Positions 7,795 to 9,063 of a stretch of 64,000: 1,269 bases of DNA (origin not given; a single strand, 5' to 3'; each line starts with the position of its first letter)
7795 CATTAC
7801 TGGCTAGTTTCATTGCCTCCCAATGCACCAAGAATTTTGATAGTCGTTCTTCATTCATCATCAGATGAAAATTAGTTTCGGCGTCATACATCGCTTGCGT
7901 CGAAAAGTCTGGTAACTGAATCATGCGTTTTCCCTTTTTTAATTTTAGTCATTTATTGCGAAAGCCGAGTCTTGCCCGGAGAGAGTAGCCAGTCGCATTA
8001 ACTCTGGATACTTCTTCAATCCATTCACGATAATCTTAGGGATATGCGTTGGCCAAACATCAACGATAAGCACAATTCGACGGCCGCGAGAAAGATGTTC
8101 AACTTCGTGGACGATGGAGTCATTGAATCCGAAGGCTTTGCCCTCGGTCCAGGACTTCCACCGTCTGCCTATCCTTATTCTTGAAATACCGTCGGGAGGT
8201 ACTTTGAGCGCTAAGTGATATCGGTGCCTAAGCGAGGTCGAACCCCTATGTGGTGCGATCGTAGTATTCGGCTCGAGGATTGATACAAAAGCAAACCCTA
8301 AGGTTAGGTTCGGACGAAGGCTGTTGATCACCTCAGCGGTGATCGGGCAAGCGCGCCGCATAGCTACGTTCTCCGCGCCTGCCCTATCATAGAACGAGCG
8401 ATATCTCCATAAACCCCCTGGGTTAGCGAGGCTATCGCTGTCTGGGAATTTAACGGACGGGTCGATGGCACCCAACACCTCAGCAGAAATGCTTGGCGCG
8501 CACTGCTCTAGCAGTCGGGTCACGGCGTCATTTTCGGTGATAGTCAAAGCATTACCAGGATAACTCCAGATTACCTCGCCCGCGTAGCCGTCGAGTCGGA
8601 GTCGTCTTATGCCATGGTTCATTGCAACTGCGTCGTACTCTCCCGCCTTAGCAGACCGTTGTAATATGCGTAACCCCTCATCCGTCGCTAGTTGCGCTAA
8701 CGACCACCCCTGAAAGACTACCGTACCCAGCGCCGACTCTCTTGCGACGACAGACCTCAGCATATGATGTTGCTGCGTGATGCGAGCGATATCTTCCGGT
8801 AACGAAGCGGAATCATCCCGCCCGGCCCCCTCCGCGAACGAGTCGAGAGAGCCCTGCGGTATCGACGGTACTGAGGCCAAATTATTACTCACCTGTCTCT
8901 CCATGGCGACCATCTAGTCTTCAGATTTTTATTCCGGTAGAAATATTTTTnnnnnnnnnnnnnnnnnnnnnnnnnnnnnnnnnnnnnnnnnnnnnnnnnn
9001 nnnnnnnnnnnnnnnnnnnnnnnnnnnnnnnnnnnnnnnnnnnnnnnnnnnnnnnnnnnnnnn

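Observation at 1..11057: AT-rich phosphonate (AEP) biosynthesis and tailoring island welded onto the maf/flagellar operon: predicted phosphonate-decorated flagellar glycan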

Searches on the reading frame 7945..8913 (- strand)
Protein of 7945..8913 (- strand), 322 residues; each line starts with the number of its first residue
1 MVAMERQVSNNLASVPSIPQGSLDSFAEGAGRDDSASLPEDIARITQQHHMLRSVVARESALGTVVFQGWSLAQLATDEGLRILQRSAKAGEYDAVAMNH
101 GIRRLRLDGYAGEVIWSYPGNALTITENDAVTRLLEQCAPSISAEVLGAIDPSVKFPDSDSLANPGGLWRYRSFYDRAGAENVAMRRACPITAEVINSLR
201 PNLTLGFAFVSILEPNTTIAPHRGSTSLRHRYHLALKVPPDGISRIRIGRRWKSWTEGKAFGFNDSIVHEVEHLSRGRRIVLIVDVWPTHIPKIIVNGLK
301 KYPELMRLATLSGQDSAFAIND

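Call 4: search_protein_families(library=pfam, proteins=[window:7945-8913:-], max_evalue=0.01)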
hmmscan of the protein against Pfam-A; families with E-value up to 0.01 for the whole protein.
window:7945-8913:- (322 aa): 1 family
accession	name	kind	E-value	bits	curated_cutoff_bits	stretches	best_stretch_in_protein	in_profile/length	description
PF05118.21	Asp_Arg_Hydrox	-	1.2e-30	106.9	22.6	1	142-287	7-155/157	Aspartyl/Asparaginyl beta-hydroxylase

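Call 5: search_protein_families(library=ncbifam, proteins=[window:7945-8913:-], max_evalue=0.01)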
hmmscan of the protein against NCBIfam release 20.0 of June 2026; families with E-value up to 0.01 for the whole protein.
window:7945-8913:- (322 aa): 2 families
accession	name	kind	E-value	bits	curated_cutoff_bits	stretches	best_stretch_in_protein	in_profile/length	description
NF052565.1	OrnLipAcylHsRhiz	equivalog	1.8e-13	50.3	450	1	184-298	110-223/259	ornithine lipid ester-linked acyl 2-hydroxylase OlsC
NF033391.2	lipid_A_LpxO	equivalog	1.3e-10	40.8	500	1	181-286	116-218/297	lipid A hydroxylase LpxO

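Call 79: find_homologous_proteins(query=window:7945-8913:-, max_evalue=0.001)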
Query window:7945-8913:- (322 aa): 82 proteins with E <= 0.001 among 3169 candidates.
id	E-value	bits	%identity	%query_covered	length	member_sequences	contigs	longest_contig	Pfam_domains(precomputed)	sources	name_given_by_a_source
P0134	2.8e-212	721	100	100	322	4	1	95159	PF05118.22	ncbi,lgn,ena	-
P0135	3.9e-126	438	70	86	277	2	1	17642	PF05118.22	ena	-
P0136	4.3e-122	425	67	89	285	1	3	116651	PF05118.22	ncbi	-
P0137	6.0e-118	412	65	89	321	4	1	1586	PF05118.22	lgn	-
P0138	4.8e-113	395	65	84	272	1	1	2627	PF05118.22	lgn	-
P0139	1.9e-112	394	56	98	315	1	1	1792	PF05118.22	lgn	-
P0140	8.6e-111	388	61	87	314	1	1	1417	PF05118.22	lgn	-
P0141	1.2e-109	384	57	93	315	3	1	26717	PF05118.22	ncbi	ncbi:MAG: hypothetical protein RL404_1721 [Pseudomonadota bacterium]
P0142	4.7e-109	382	61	88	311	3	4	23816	PF05118.22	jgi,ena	jgi:hypothetical protein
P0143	9.9e-109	381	59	89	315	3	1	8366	PF05118.22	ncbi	-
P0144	3.9e-106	373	59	87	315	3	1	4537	PF05118.22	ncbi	-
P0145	1.7e-104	367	57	86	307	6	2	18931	PF05118.22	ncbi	-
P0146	1.7e-103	364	60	84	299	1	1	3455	PF05118.22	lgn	-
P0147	1.1e-102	361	58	88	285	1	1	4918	PF05118.22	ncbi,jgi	jgi:hypothetical protein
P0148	1.6e-102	361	56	86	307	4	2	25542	PF05118.22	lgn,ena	-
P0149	4.3e-100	353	55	89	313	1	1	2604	PF05118.22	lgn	-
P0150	2.7e-96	340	52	90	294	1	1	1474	PF05118.22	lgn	-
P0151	5.8e-96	339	56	86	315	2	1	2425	PF05118.22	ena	-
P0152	4.0e-95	337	53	86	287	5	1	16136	PF05118.22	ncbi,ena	-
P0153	1.8e-94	334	51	90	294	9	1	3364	PF05118.22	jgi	jgi:hypothetical protein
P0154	2.0e-94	334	52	86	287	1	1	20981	PF05118.22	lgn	-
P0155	4.2e-93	330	53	86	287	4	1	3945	PF05118.22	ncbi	-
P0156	2.7e-92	327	52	86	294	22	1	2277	PF05118.22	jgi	jgi:hypothetical protein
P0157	2.5e-84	301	47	86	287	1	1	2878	PF05118.22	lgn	-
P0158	1.9e-76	275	45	83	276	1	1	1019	PF05118.22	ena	-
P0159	5.1e-74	267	44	84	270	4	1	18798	PF05118.22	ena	-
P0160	6.5e-74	267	45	84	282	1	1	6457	PF05118.22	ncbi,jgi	jgi:hypothetical protein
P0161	1.7e-72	262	42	89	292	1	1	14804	PF05118.22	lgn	-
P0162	5.4e-72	261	44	87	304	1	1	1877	PF05118.22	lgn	-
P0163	1.3e-71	259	43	89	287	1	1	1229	PF05118.22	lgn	-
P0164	3.3e-71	258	45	86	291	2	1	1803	PF05118.22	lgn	-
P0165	8.0e-70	254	45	86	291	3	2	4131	PF05118.22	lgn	-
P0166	8.2e-70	253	44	90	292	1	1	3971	PF05118.22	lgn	-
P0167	5.5e-68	247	43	89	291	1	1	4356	PF05118.22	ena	-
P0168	3.7e-66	241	41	89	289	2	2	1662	PF05118.22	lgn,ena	-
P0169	5.1e-66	241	42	86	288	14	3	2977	PF05118.22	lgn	-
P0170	3.9e-60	222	45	69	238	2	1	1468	PF05118.22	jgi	jgi:aspartyl/asparaginyl beta-hydroxylase (cupin superfamily)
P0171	7.7e-60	221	42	88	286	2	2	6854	PF05118.22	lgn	-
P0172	8.0e-59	217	39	87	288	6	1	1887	PF05118.22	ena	-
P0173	1.4e-58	217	44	86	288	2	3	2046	PF05118.22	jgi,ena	-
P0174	7.2e-56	208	39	83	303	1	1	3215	PF05118.22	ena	-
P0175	1.1e-50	191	42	78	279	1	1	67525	PF05118.22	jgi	-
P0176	4.2e-16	77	46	34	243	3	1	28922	PF05118.22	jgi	jgi:aspartyl/asparaginyl beta-hydroxylase (cupin superfamily)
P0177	8.2e-15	73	37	48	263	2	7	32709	PF05118.22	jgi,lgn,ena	-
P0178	8.4e-15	73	41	38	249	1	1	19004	PF05118.22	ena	-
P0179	2.6e-14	71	35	59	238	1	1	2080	PF05118.22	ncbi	-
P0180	5.4e-13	67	38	47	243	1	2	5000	PF05118.22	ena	-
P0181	5.6e-13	67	40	43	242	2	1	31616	PF05118.22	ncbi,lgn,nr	ncbi:MAG TPA: aspartyl/asparaginyl beta-hydroxylase domain-containing protein [Flavobacteriaceae bac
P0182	2.6e-12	65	43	39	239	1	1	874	PF05118.22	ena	-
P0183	3.2e-12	64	38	37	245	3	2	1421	PF05118.22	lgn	-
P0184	1.2e-11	62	43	31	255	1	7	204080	PF05118.22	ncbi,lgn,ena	-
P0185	3.8e-11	61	35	47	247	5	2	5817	PF05118.22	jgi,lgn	-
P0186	5.7e-11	60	44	32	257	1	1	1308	PF05118.22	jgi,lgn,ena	-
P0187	7.1e-11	60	33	60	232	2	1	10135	PF05118.22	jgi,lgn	jgi:aspartyl/asparaginyl beta-hydroxylase (cupin superfamily)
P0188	7.3e-11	60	37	43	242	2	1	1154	PF05118.22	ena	-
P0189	9.7e-11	59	35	49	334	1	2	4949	PF05118.22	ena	-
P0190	1.2e-10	59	40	31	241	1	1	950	PF05118.22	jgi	jgi:ornithine lipid ester-linked acyl 2-hydroxylase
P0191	1.2e-10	59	39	39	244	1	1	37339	PF05118.22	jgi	jgi:aspartyl/asparaginyl beta-hydroxylase (cupin superfamily)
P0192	1.3e-10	59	34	47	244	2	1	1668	PF05118.22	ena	-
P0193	1.4e-10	59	39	38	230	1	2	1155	PF05118.22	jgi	jgi:aspartyl/asparaginyl beta-hydroxylase (cupin superfamily)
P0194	1.9e-10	58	43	30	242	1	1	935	PF05118.22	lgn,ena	-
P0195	3.1e-10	58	41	35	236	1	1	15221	PF05118.22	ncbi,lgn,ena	-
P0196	4.8e-10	57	42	34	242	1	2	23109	PF05118.22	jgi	jgi:aspartate beta-hydroxylase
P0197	5.8e-10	57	34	48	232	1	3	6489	PF05118.22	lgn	-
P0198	1.3e-9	56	39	38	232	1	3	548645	PF05118.22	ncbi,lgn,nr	ncbi:MAG: aspartyl/asparaginyl beta-hydroxylase domain-containing protein [Burkholderiales bacterium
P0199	1.3e-9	56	43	32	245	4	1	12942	PF05118.22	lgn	-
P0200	1.5e-9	56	32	51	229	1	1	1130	PF05118.22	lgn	-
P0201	1.6e-9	55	44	31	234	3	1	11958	PF05118.22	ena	-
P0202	2.4e-9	55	43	32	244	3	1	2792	PF05118.22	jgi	jgi:aspartate beta-hydroxylase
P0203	2.4e-9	55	38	43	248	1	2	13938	PF05118.22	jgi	jgi:aspartate beta-hydroxylase/beta-hydroxylase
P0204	2.6e-9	55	39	37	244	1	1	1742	PF05118.22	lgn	-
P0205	3.4e-9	54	38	37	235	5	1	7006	PF05118.22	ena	-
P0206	4.0e-9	54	42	30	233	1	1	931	PF05118.22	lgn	-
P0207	4.8e-9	54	40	36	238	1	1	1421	PF05118.22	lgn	-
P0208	6.4e-9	53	41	32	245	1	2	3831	PF05118.22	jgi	jgi:aspartate beta-hydroxylase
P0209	7.0e-9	53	34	47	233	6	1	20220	PF05118.22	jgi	jgi:aspartate beta-hydroxylase/beta-hydroxylase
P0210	3.3e-8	51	36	50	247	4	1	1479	PF05118.22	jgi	jgi:aspartyl/asparaginyl beta-hydroxylase (cupin superfamily)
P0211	3.4e-8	51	40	32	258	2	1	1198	PF05118.22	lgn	-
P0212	5.4e-8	50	41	32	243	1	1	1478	PF05118.22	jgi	jgi:aspartyl/asparaginyl beta-hydroxylase (cupin superfamily)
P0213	9.1e-7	46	32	40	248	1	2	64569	PF05118.22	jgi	jgi:ornithine lipid ester-linked acyl 2-hydroxylase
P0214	5.4e-6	44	35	32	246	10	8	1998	PF05118.22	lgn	-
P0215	1.3e-5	43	34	32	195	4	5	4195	PF05118.22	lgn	-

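Call 80: find_encoding_contigs(protein=P0136, flank=10000, max_places=2)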
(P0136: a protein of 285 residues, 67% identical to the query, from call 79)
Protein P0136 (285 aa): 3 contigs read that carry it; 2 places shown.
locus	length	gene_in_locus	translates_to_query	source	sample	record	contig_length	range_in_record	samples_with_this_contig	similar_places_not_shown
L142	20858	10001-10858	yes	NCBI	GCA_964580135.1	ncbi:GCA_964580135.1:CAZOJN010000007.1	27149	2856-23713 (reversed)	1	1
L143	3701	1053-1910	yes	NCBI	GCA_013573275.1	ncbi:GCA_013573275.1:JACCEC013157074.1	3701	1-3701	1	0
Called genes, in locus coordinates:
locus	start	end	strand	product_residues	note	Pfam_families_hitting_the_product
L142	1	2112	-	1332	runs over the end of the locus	PF00669:Flagellin_N, PF00700:Flagellin_C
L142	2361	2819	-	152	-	PF13428:TPR_14 (faint)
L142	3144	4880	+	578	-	PF23914:TPR_CcmH_CycH (faint), PF12895:ANAPC3 (faint), PF13174:TPR_6 (faint), PF13424:TPR_12 (weak), PF14559:TPR_19 (weak), PF00515:TPR_1 (weak), PF07719:TPR_2 (weak), PF13414:TPR_11 (weak), +6 more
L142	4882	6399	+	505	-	PF13371:TPR_9, PF13414:TPR_11, PF13432:TPR_16, PF00515:TPR_1, PF07719:TPR_2, PF13424:TPR_12, PF13414:TPR_11, PF13432:TPR_16, +13 more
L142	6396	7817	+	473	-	PF13174:TPR_6 (faint), PF13181:TPR_8 (faint), PF13371:TPR_9 (faint), PF14559:TPR_19, PF13432:TPR_16, PF07719:TPR_2 (weak), PF13414:TPR_11 (weak), PF00515:TPR_1, +7 more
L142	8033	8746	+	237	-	-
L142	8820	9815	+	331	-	-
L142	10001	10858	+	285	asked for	PF05118:Asp_Arg_Hydrox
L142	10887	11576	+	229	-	PF05711:TylF, PF13578:Methyltransf_24 (weak)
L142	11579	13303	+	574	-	PF05175:MTS (weak), PF13489:Methyltransf_23, PF13847:Methyltransf_31, PF08241:Methyltransf_11, PF08242:Methyltransf_12, PF13649:Methyltransf_25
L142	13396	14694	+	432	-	PF01467:CTP_transf_like, PF13714:PEP_mutase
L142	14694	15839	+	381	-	PF02776:TPP_enzyme_N, PF02775:TPP_enzyme_C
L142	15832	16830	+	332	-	-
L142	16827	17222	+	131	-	PF01467:CTP_transf_like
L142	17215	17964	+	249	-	PF08241:Methyltransf_11 (weak), PF08242:Methyltransf_12 (weak), PF13649:Methyltransf_25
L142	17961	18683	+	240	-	-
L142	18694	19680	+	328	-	-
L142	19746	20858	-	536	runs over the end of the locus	PF23914:TPR_CcmH_CycH (faint), PF13424:TPR_12 (faint), PF00515:TPR_1 (faint), PF07719:TPR_2 (faint), PF13181:TPR_8 (faint), PF14559:TPR_19 (weak), PF13432:TPR_16 (weak), PF14559:TPR_19, +4 more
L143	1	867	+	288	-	?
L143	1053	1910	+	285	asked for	PF05118:Asp_Arg_Hydrox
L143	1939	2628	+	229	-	PF05711:TylF, PF13578:Methyltransf_24 (weak)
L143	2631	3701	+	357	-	?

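Call 81: find_encoding_contigs(protein=P0135, flank=10000, max_places=2)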
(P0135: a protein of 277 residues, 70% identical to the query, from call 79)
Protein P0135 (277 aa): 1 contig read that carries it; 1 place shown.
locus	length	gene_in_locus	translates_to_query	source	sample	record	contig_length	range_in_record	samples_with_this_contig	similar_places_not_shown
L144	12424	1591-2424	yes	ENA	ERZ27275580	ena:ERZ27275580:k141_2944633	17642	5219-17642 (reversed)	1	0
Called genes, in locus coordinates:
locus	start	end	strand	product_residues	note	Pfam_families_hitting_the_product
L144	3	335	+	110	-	?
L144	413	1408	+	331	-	-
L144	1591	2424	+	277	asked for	PF05118:Asp_Arg_Hydrox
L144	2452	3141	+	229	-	PF05711:TylF, PF13578:Methyltransf_24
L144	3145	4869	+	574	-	PF02353:CMAS (weak), PF13489:Methyltransf_23, PF13847:Methyltransf_31, PF08241:Methyltransf_11, PF08242:Methyltransf_12, PF13649:Methyltransf_25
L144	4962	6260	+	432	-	PF01467:CTP_transf_like, PF13714:PEP_mutase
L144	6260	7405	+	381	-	PF02776:TPP_enzyme_N, PF02775:TPP_enzyme_C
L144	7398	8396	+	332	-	-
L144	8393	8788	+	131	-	PF01467:CTP_transf_like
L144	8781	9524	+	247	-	PF13649:Methyltransf_25, PF08241:Methyltransf_11 (weak), PF08242:Methyltransf_12 (weak)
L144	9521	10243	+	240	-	-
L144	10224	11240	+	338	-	-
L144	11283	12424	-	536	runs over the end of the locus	PF13424:TPR_12 (faint), PF13374:TPR_10 (faint), PF13428:TPR_14 (faint), PF13431:TPR_17 (faint), PF00515:TPR_1 (faint), PF07719:TPR_2 (weak), PF13432:TPR_16 (weak), PF14559:TPR_19, +2 more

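Call 88: search_protein_families(library=pfam, proteins=[window:7945-8913:-], max_evalue=1)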
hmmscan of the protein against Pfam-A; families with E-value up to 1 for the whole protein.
window:7945-8913:- (322 aa): 1 family
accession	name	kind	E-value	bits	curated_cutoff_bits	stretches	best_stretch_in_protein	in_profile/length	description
PF05118.21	Asp_Arg_Hydrox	-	1.2e-30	106.9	22.6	1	142-287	7-155/157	Aspartyl/Asparaginyl beta-hydroxylase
